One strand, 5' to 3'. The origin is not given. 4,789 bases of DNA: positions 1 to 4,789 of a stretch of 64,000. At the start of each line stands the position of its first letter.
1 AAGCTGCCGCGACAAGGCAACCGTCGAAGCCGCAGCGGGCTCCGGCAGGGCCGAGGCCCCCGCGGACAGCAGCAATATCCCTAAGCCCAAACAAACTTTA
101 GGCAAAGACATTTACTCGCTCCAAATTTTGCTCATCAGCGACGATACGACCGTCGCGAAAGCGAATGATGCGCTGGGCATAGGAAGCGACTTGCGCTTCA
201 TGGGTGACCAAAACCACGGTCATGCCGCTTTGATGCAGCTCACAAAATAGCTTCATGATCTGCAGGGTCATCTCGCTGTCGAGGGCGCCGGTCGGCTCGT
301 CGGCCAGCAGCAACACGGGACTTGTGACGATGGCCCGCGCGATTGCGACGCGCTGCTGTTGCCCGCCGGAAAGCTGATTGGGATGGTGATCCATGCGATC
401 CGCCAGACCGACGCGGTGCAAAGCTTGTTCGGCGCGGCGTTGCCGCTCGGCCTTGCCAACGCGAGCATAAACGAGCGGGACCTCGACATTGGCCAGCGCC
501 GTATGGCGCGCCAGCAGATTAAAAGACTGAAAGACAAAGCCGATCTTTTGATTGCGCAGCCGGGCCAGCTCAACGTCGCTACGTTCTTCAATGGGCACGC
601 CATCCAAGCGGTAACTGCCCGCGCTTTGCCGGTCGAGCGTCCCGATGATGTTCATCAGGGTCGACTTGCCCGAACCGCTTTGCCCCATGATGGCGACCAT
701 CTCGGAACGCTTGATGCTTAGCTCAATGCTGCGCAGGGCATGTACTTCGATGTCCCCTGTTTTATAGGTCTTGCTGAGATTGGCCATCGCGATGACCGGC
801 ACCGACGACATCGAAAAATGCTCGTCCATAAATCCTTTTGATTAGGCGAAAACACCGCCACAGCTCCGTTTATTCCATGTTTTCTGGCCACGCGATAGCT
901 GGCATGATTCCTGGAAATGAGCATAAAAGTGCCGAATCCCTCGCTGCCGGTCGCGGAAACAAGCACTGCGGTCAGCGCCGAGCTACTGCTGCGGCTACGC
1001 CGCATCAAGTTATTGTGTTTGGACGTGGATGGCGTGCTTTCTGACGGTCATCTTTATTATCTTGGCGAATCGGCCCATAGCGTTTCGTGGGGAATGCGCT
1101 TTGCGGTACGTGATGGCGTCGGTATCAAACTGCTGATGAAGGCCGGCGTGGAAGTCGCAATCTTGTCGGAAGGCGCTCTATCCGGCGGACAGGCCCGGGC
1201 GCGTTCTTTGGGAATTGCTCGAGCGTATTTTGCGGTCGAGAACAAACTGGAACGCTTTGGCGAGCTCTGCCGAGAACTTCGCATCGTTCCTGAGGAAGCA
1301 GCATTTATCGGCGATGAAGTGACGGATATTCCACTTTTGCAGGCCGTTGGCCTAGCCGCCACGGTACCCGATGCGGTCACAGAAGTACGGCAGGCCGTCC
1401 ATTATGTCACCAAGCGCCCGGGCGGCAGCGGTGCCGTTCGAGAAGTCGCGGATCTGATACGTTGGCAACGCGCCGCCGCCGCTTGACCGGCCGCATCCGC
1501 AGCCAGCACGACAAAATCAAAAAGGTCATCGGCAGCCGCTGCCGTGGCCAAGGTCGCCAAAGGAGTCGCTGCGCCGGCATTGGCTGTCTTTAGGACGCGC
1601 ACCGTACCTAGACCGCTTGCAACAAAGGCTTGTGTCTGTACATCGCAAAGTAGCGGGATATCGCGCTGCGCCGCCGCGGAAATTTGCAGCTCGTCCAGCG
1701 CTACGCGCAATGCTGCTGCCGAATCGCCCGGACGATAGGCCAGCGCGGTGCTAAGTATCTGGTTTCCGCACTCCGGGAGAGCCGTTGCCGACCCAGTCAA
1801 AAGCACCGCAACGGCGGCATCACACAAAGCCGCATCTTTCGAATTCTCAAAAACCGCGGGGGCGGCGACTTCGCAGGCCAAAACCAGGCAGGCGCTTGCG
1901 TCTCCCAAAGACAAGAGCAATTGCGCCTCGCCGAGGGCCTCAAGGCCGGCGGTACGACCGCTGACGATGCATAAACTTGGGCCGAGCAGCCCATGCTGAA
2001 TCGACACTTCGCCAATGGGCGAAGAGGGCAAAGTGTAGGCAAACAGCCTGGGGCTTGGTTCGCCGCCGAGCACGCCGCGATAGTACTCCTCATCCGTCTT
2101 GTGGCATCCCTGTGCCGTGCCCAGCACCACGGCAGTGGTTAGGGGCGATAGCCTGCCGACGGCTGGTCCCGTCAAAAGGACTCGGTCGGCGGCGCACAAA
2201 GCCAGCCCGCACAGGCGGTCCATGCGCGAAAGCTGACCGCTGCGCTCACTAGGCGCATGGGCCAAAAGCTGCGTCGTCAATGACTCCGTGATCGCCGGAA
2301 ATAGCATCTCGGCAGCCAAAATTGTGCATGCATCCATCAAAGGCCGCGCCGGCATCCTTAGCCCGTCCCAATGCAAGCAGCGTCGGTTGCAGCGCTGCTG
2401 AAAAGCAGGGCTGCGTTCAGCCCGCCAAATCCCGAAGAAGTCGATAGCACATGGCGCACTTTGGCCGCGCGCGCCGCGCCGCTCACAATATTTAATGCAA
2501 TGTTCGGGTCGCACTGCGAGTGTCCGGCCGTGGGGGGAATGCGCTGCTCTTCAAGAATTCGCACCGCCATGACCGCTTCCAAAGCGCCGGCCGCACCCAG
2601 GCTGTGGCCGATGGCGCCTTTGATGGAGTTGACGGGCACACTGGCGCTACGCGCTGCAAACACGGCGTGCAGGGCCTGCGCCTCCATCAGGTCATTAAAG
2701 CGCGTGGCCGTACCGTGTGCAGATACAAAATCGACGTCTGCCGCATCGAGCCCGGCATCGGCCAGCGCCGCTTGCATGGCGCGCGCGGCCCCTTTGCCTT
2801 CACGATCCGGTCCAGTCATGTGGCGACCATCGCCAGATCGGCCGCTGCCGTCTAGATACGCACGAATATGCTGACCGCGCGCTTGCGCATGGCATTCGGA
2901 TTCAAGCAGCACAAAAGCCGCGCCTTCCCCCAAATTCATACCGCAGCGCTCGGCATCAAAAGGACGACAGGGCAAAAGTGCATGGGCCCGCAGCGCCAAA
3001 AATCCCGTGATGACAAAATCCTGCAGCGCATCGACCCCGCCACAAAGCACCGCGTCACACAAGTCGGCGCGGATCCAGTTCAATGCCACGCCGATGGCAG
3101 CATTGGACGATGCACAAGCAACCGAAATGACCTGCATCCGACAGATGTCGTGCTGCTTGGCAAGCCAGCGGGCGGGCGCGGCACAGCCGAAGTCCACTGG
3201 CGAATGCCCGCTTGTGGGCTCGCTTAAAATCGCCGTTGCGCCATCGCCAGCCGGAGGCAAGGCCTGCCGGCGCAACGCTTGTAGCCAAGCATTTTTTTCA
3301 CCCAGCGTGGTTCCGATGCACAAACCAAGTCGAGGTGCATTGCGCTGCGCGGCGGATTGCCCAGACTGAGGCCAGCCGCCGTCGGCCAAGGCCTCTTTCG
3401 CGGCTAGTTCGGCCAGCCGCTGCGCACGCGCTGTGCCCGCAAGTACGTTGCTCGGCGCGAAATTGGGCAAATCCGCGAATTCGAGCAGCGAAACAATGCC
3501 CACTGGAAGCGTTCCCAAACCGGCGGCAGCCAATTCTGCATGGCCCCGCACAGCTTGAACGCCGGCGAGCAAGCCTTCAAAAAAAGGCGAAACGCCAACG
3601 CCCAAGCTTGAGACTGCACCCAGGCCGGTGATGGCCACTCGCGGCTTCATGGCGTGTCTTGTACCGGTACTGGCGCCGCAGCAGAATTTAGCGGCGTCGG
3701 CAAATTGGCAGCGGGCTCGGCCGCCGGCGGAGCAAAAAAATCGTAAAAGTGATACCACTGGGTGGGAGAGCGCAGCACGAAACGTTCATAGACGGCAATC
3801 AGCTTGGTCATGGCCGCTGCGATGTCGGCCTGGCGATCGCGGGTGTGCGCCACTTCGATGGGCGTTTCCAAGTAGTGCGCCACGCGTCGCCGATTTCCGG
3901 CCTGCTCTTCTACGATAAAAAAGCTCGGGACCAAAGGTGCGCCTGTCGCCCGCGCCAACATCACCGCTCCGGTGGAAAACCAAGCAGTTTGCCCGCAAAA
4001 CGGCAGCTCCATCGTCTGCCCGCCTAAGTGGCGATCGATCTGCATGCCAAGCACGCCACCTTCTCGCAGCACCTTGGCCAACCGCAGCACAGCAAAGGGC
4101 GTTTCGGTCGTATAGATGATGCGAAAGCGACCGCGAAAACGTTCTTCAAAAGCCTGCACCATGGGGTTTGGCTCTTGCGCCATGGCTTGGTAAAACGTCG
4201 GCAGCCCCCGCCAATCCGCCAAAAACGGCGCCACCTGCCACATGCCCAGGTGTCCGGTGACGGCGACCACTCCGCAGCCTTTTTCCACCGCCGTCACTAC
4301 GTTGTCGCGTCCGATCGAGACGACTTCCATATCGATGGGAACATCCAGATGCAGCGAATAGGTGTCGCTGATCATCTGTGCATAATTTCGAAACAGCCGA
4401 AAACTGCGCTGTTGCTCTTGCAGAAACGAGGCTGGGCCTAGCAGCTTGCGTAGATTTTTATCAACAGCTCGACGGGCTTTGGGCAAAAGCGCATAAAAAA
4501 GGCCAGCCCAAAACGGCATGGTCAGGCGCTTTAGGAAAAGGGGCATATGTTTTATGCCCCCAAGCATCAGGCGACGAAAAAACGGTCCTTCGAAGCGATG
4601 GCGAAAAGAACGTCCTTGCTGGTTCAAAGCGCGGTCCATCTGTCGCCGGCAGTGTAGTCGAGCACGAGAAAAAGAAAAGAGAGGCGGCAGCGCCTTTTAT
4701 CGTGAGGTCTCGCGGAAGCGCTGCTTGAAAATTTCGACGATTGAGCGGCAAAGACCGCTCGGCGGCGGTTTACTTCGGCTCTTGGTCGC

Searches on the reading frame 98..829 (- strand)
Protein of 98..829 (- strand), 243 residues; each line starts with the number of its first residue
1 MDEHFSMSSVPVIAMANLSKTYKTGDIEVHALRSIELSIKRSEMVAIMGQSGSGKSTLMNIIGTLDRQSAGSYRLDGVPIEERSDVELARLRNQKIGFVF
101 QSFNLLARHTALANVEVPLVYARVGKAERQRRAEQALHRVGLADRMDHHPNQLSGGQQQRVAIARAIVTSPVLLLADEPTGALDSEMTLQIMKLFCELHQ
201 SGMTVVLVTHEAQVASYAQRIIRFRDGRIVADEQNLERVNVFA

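Call 32: search_protein_families(library=pfam, proteins=[window:98-829:-], max_evalue=0.0001)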
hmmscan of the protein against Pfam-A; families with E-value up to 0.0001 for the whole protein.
window:98-829:- (243 aa): 4 families
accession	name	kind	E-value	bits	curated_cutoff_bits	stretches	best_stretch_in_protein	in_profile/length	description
PF00005.33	ABC_tran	-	2.1e-34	119.5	25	1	32-180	1-136/137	ABC transporter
PF02463.25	SMC_N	-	6.3e-07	29.5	40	1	27-224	5-211/220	RecF/RecN/SMC N terminal domain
PF13304.12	AAA_21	-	2.3e-05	25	27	0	45-81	2-55/304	AAA domain, putative AbiEii toxin, Type IV TA system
PF13555.12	AAA_29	-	8.4e-05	22.7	27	0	37-60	17-40/61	P-loop containing region of AAA domain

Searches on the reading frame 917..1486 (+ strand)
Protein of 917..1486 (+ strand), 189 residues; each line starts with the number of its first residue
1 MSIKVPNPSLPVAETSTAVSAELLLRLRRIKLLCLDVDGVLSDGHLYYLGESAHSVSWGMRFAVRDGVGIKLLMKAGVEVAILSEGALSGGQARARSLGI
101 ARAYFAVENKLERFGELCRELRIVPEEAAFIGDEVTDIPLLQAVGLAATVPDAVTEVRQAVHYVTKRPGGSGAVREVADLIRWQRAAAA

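Call 32: search_protein_families(library=pfam, proteins=[window:917-1486:+], max_evalue=0.0001)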
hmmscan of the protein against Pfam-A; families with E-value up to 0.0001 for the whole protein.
window:917-1486:+ (189 aa): 2 families
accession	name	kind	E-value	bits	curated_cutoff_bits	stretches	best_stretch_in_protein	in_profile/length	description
PF00702.32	Hydrolase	-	3.6e-09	37.7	26.4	1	70-145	107-191/191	haloacid dehalogenase-like hydrolase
PF08282.18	Hydrolase_3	-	8.8e-07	29.3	20.9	1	109-167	187-245/255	haloacid dehalogenase-like hydrolase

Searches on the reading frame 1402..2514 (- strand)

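Call 8: search_protein_families(library=pfam, proteins=[window:1402-2514:-], max_evalue=0.01)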
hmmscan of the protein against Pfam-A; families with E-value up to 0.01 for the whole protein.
window:1402-2514:- (370 aa): 2 families
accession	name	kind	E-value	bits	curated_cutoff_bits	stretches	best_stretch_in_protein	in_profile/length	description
PF00109.32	ketoacyl-synt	-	1.6e-07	31.6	20.8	1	95-218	83-205/252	Beta-ketoacyl synthase, N-terminal domain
PF13723.12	Ketoacyl-synt_2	-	0.001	19.1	25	1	153-243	78-167/223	Beta-ketoacyl synthase, N-terminal domain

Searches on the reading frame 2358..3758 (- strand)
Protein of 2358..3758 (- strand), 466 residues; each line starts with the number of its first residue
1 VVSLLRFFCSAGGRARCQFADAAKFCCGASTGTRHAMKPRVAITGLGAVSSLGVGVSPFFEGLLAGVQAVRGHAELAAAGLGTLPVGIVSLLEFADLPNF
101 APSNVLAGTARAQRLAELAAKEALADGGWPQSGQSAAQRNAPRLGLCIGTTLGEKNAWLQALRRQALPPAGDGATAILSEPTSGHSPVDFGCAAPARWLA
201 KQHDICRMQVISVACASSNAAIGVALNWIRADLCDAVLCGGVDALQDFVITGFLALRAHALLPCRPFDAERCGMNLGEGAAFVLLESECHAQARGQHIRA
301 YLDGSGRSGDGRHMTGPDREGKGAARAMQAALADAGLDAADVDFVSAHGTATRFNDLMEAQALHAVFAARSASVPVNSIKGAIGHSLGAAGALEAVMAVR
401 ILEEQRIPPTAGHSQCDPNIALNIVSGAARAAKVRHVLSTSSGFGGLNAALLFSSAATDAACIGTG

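Call 8: search_protein_families(library=pfam, proteins=[window:2358-3758:-], max_evalue=0.01)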
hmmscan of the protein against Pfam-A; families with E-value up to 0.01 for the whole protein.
window:2358-3758:- (466 aa): 4 families
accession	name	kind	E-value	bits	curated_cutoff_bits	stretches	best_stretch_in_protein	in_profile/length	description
PF02801.28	Ketoacyl-synt_C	-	2.6e-32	111.8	20.8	1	300-411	2-116/119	Beta-ketoacyl synthase, C-terminal domain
PF00109.32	ketoacyl-synt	-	2.8e-21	76.7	20.8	1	40-288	3-249/252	Beta-ketoacyl synthase, N-terminal domain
PF02803.24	Thiolase_C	-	0.00025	21.1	27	1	321-405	21-100/123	Thiolase, C-terminal domain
PF00108.29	Thiolase_N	-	0.00033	20.6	26.4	1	195-245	62-115/260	Thiolase, N-terminal domain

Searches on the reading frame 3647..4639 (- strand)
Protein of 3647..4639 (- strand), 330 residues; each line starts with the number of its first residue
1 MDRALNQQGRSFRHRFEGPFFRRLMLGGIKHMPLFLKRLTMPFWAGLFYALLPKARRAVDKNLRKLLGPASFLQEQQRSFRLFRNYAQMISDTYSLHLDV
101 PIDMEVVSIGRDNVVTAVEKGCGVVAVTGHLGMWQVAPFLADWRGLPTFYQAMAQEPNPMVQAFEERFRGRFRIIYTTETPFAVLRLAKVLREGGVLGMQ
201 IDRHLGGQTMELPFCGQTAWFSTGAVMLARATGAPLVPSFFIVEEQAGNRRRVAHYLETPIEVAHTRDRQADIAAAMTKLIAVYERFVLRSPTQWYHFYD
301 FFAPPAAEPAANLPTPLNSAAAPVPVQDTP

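Call 8: search_protein_families(library=pfam, proteins=[window:3647-4639:-], max_evalue=0.01)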
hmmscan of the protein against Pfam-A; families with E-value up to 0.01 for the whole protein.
window:3647-4639:- (330 aa): 1 family
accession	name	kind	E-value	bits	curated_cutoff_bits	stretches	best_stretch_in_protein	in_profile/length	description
PF03279.18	Lip_A_acyltrans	-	5.5e-15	55.8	22.3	1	25-298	22-289/295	Bacterial lipid A biosynthesis acyltransferase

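Call 41: search_protein_families(library=ncbifam, proteins=[window:3647-4639:-], max_evalue=0.001)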
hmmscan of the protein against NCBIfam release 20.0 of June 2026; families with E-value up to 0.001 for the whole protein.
window:3647-4639:- (330 aa): 9 families
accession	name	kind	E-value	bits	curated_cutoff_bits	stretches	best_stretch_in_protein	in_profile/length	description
NF005919.0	PRK07920.1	equivalog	1.6e-18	66.8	209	1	30-302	23-293/311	phosphatidylinositol mannoside acyltransferase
NF006270.0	PRK08419.1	equivalog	4.9e-14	52.3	248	1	29-302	17-288/298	lipid A biosynthesis lauroyl acyltransferase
NF006487.0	PRK08905.1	equivalog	1.4e-12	47.3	281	1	45-310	26-281/290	lysophospholipid acyltransferase family protein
NF005120.0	PRK06553.1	equivalog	1.5e-10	40.9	273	1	119-299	129-303/308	lipid A biosynthesis lauroyl acyltransferase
NF006438.0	PRK08734.1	equivalog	5.1e-10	38.9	363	1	110-303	101-286/305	lauroyl acyltransferase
NF006437.0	PRK08733.1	equivalog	4.1e-07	29.4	540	1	116-298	120-290/306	LpxL/LpxP family Kdo(2)-lipid IV(A) lauroyl/palmitoleoyl acyltransferase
NF005150.0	PRK06628.1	equivalog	7.4e-07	28.9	350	1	99-300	93-286/290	lipid A biosynthesis lauroyl acyltransferase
NF004190.0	PRK05645.1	equivalog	2.1e-05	23.8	377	1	112-296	102-278/295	lysophospholipid acyltransferase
TIGR02207.1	lipid_A_htrB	subfamily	0.00043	19.7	297.8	1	109-297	107-286/303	LpxL/LpxP family Kdo(2)-lipid IV(A) lauroyl/palmitoleoyl acyltransferase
